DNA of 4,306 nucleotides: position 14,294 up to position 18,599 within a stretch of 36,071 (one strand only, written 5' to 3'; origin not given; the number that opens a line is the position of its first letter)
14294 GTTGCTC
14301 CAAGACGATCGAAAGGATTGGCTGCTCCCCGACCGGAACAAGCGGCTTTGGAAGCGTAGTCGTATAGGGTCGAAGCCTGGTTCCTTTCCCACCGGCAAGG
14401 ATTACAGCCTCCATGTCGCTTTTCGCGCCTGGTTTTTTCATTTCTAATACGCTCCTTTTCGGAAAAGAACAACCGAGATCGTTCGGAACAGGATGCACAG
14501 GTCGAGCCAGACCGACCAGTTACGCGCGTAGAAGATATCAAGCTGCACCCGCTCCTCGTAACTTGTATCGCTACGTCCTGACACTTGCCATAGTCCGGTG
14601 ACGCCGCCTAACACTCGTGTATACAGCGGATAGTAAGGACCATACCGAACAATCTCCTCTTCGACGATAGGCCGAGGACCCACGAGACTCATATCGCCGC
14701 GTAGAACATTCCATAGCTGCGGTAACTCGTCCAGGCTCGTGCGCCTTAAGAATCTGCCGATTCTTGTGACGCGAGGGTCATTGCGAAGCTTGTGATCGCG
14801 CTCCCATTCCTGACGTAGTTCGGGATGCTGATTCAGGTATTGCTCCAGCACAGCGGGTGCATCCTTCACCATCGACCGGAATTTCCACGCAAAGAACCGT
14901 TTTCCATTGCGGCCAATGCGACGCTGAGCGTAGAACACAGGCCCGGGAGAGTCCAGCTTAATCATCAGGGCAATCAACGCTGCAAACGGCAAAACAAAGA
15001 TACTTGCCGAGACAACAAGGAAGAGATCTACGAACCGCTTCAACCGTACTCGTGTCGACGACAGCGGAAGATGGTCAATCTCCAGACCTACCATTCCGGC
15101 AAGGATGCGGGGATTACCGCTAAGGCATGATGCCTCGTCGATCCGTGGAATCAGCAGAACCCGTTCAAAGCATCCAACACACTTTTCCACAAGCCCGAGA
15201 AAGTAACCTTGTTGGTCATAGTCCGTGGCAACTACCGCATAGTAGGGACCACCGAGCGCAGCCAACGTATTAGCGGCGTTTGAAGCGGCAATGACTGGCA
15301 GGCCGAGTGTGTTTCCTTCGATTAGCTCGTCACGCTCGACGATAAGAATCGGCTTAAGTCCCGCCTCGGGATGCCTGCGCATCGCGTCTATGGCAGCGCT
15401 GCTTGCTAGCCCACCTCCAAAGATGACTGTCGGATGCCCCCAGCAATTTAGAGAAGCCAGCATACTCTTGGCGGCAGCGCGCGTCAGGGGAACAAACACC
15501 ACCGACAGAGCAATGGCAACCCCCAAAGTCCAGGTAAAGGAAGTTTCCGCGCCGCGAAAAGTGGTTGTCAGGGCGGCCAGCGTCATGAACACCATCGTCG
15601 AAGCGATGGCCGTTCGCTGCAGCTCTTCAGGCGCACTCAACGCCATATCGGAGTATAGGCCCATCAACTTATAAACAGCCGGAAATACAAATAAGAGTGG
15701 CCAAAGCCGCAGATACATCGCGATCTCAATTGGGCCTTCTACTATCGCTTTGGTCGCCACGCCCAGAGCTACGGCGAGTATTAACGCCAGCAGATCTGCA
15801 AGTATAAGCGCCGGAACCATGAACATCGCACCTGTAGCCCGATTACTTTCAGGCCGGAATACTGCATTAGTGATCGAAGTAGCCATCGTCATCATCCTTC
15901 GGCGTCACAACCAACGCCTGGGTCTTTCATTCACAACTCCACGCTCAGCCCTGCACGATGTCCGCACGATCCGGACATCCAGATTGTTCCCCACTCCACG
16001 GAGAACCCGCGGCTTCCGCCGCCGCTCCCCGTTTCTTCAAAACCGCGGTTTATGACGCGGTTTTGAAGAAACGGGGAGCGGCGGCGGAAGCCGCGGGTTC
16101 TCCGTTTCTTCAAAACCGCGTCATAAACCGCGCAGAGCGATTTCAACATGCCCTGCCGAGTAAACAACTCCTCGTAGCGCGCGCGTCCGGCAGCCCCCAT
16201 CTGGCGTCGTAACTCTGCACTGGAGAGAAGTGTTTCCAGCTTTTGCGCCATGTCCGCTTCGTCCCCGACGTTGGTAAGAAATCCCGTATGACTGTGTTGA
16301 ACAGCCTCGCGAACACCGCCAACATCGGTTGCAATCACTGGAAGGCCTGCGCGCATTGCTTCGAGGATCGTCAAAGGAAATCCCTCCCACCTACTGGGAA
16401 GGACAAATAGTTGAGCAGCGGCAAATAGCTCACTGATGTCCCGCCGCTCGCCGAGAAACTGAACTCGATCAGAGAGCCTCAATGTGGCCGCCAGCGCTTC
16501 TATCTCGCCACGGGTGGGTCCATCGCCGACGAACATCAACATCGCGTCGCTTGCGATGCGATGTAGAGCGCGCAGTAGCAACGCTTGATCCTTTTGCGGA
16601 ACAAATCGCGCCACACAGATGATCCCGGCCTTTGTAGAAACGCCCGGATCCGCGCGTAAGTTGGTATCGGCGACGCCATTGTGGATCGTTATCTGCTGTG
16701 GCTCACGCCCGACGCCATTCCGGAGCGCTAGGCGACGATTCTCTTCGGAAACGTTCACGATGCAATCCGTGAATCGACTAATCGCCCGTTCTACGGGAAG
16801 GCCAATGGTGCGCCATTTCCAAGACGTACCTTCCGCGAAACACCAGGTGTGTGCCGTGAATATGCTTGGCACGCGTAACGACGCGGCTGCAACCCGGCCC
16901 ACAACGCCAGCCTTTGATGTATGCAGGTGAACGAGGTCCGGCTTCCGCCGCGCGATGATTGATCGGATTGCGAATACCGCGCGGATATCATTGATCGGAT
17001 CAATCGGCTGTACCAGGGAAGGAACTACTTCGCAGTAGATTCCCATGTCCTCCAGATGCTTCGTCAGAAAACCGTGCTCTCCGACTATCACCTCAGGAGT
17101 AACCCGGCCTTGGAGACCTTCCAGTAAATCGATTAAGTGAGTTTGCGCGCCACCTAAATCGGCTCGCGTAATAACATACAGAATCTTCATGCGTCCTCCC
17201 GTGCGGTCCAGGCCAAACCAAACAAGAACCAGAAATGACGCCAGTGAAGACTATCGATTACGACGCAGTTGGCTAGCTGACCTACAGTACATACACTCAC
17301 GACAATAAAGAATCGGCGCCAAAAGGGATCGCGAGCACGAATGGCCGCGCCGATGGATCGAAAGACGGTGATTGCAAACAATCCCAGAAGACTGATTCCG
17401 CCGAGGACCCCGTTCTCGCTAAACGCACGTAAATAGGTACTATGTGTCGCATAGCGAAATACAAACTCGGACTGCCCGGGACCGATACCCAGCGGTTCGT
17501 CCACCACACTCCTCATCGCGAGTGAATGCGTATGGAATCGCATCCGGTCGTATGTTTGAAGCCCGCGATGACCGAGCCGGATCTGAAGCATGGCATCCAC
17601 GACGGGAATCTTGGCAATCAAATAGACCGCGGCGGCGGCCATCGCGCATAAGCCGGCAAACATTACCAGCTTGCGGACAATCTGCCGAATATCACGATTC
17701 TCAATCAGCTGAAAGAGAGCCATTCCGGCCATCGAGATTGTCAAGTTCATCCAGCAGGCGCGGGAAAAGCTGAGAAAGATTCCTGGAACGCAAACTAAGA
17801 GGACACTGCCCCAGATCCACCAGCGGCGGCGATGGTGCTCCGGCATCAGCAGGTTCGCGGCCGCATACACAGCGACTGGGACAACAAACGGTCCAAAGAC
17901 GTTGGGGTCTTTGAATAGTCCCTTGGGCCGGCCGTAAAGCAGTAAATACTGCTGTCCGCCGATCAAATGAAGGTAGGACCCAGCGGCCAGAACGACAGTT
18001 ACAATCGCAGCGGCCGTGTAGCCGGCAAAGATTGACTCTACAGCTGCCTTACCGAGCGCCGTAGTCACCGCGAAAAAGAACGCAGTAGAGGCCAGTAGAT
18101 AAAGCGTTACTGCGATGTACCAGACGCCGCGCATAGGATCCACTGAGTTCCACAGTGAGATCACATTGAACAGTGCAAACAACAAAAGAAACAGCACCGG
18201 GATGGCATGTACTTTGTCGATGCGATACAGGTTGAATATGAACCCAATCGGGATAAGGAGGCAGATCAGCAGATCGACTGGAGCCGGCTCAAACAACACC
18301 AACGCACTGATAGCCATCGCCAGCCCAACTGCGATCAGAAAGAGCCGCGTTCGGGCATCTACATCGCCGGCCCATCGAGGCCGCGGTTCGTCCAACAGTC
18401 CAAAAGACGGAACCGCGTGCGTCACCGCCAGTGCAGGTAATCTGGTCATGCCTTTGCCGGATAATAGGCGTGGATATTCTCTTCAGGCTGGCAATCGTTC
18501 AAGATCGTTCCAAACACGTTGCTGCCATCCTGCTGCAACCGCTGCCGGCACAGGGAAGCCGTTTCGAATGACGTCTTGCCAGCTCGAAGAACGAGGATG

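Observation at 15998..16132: Perfect 50-bp-arm palindrome with a competing 31-bp pairing in the middle of the EPS operon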

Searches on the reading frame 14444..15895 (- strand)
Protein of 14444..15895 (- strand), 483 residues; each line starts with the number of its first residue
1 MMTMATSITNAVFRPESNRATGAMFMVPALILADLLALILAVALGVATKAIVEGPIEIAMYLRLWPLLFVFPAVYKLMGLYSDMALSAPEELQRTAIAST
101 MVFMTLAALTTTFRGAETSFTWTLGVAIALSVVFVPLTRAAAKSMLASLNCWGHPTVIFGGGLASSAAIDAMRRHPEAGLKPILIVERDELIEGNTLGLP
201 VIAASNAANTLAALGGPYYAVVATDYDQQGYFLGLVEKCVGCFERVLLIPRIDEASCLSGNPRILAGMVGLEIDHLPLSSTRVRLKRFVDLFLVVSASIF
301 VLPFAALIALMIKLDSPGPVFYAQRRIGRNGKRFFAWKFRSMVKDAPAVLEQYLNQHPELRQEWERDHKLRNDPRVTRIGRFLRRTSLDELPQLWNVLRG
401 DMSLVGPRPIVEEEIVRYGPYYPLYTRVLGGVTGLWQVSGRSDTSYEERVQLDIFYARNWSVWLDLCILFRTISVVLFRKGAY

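Call 11: find_encoding_contigs(protein=window:14444-15895:-, flank=6000, max_places=10)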
Protein window:14444-15895:- (483 aa): no gene with exactly this product is on record in the collection.

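Call 18: search_protein_families(library=pfam, proteins=[window:14444-15895:-], max_evalue=0.00001)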
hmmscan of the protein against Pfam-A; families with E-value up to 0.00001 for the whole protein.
window:14444-15895:- (483 aa): 1 family
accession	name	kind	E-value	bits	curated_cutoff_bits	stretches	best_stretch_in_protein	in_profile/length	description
PF02397.22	Bac_transf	-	4.3e-66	222.3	27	1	286-477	1-178/179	Bacterial sugar transferase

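Call 44: find_encoding_contigs(protein=window:14444-15886:-, flank=3000, max_places=6)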
Protein window:14444-15886:- (480 aa): no gene with exactly this product is on record in the collection.

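Call 46: find_homologous_proteins(query=window:14444-15895:-, max_evalue=1e-30)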
Query window:14444-15895:- (483 aa): 7901 proteins with E <= 1e-30 among 8000 candidates; the best 120 are listed.
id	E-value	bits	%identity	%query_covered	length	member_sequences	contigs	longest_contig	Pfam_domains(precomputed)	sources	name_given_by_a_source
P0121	0.0e+0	1026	100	95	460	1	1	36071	PF02397.23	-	-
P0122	2.4e-166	572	55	98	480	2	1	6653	PF02397.23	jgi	jgi:Undecaprenyl-phosphate galactose phosphotransferase WbaP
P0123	7.7e-155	534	55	95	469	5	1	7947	PF13727.13,PF02397.23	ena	-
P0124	3.0e-154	532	53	100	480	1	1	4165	PF13727.13,PF02397.23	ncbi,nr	ncbi:MAG: undecaprenyl-phosphate galactose phosphotransferase WbaP [Acidobacteriota bacterium]|nr:un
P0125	3.9e-154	532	54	95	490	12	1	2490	PF02397.23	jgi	-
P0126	4.8e-154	532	55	92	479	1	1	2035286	PF02397.23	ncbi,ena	-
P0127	1.5e-153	530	55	94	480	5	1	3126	PF02397.23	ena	-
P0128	3.3e-153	529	54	95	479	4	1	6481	PF02397.23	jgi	jgi:Undecaprenyl-phosphate galactose phosphotransferase WbaP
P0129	1.1e-152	527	54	95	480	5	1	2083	PF02397.23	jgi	jgi:Undecaprenyl-phosphate galactose phosphotransferase WbaP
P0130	1.5e-152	527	53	100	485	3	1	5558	PF13727.13,PF02397.23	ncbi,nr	ncbi:MAG: undecaprenyl-phosphate galactose phosphotransferase WbaP [Acidobacteriota bacterium]|nr:un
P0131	1.9e-152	526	54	92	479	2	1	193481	PF02397.23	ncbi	-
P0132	2.5e-152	526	54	95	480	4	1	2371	PF13727.13,PF02397.23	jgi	jgi:Undecaprenyl-phosphate galactose phosphotransferase WbaP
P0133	2.7e-152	526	52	100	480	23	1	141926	PF13727.13,PF02397.23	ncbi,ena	-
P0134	4.8e-152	525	54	92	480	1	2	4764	PF13727.13,PF02397.23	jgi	jgi:Undecaprenyl-phosphate galactose phosphotransferase WbaP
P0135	2.5e-151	523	54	95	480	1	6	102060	PF02397.23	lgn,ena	-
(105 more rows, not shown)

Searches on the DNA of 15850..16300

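Call 39: search_rna_families(source=window, start=15850, end=16300, threshold=evalue, max_evalue=1)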
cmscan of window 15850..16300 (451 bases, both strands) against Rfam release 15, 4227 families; matches with E-value up to 1: 18.
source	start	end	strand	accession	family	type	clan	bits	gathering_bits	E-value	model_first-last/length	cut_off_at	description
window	15998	16105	-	RF04168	MIR839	Gene; miRNA;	-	61.9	200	5.5e-12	38-227/267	no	MIR839 microRNA precursor family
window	16002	16102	-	RF03877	mir-3937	Gene; miRNA;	-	61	84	1.8e-12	1-102/102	no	mir-3937 microRNA precursor family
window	16006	16097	-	RF03861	mir-4484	Gene; miRNA;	-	55.7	90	8.8e-10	1-89/89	no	mir-4484 microRNA precursor family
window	16006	16097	+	RF03861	mir-4484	Gene; miRNA;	-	53.3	90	3.4e-09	1-89/89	no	mir-4484 microRNA precursor family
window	16013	16089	-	RF04014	mir-8338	Gene; miRNA;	-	48.5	80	1.6e-09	1-61/61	no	mir-8338 microRNA precursor family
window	16014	16090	+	RF04014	mir-8338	Gene; miRNA;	-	48.5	80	1.6e-09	1-61/61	no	mir-8338 microRNA precursor family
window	15998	16107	-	RF01027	mir-765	Gene; miRNA;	-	38.3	130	3.7e-06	1-114/114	no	mir-765 microRNA precursor family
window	16009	16092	+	RF00829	mir-149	Gene; miRNA;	-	37.2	79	9.2e-05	1-86/86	no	mir-149 microRNA precursor family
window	16024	16078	-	RF03943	mir-1824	Gene; miRNA;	-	35.9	90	3.7e-06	1-63/63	no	mir-1824 microRNA precursor family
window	16056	16120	+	RF03774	mir-2110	Gene; miRNA;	-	31.2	90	0.00061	1-75/75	no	mir-2110 microRNA precursor family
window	16008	16094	-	RF03784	mir-2240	Gene; miRNA;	-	28.1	93.5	0.0024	1-97/97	no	mir-2240 microRNA precursor family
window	16018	16085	+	RF03207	mir-3960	Gene; miRNA;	-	23.3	73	0.43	1-73/73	no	mir-3960 microRNA precursor family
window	16018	16085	-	RF03207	mir-3960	Gene; miRNA;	-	22.3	73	0.71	1-73/73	no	mir-3960 microRNA precursor family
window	15963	16045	-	RF03136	S10-Clostridia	Cis-reg; leader;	-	20.4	35.1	0.064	1-81/81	no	S10-Clostridia ribosomal protein leader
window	16006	16098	+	RF03301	mir-3154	Gene; miRNA;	-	20.1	64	0.28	1-86/86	no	mir-3154 microRNA precursor family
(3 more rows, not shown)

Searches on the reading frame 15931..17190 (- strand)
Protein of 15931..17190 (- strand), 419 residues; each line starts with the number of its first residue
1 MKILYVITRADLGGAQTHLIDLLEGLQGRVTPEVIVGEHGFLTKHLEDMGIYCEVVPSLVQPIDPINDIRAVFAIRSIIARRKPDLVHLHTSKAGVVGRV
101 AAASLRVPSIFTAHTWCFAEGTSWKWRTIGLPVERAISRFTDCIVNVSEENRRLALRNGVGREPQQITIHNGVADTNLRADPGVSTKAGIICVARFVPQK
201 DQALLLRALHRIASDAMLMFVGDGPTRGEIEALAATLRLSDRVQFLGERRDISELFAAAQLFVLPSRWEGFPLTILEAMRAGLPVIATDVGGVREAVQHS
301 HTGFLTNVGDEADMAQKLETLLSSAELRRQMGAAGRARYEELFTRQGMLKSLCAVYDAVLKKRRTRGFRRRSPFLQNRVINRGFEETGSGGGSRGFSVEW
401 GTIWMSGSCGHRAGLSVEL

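Call 12: find_encoding_contigs(protein=window:15931-17190:-, flank=6000, max_places=10)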
Protein window:15931-17190:- (419 aa): no gene with exactly this product is on record in the collection.

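Call 18: search_protein_families(library=pfam, proteins=[window:15931-17190:-], max_evalue=0.00001)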
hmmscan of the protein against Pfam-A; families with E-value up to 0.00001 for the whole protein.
window:15931-17190:- (419 aa): 6 families
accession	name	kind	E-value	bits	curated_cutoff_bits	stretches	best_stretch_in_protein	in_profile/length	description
PF00534.26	Glycos_transf_1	-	5e-42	143.8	26.4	1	185-337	13-171/172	Glycosyl transferases group 1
PF13692.12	Glyco_trans_1_4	-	2e-39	135.5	27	1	190-323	4-141/142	Glycosyl transferases group 1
PF13439.12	Glyco_transf_4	-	1.6e-21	77.5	28.5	1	13-173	2-166/170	Glycosyltransferase Family 4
PF13579.12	Glyco_trans_4_4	-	3.3e-19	70.2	29.7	1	13-172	1-158/158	Glycosyl transferase 4-like domain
PF20706.3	GT4-conflict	-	2.8e-11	43.5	26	1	157-300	166-323/385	Family 4 Glycosyltransferase in conflict systems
PF13477.12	Glyco_trans_4_2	-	5.4e-06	27.1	23.4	1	62-114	55-107/139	Glycosyl transferase 4-like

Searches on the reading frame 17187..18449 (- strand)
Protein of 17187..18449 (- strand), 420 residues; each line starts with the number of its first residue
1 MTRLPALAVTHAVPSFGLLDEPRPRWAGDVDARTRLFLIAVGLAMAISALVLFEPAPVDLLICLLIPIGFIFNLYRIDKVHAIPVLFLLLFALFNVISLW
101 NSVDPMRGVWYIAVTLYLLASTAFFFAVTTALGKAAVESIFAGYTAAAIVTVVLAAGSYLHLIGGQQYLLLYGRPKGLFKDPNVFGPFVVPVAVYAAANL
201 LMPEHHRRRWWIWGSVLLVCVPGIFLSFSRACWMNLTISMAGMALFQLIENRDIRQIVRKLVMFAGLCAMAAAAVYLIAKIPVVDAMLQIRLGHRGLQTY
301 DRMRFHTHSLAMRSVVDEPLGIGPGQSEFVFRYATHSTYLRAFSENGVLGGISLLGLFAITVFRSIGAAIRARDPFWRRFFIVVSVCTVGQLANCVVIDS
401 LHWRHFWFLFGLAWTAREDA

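Call 13: find_encoding_contigs(protein=window:17187-18449:-, flank=6000, max_places=10)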
Protein window:17187-18449:- (420 aa): no gene with exactly this product is on record in the collection.

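Call 18: search_protein_families(library=pfam, proteins=[window:17187-18449:-], max_evalue=0.00001)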
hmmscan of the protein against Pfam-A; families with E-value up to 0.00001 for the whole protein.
window:17187-18449:- (420 aa): 0 families

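Call 53: search_protein_families(library=pfam, proteins=[window:17187-18449:-], max_evalue=0.001)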
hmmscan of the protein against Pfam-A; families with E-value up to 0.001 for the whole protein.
window:17187-18449:- (420 aa): 0 families
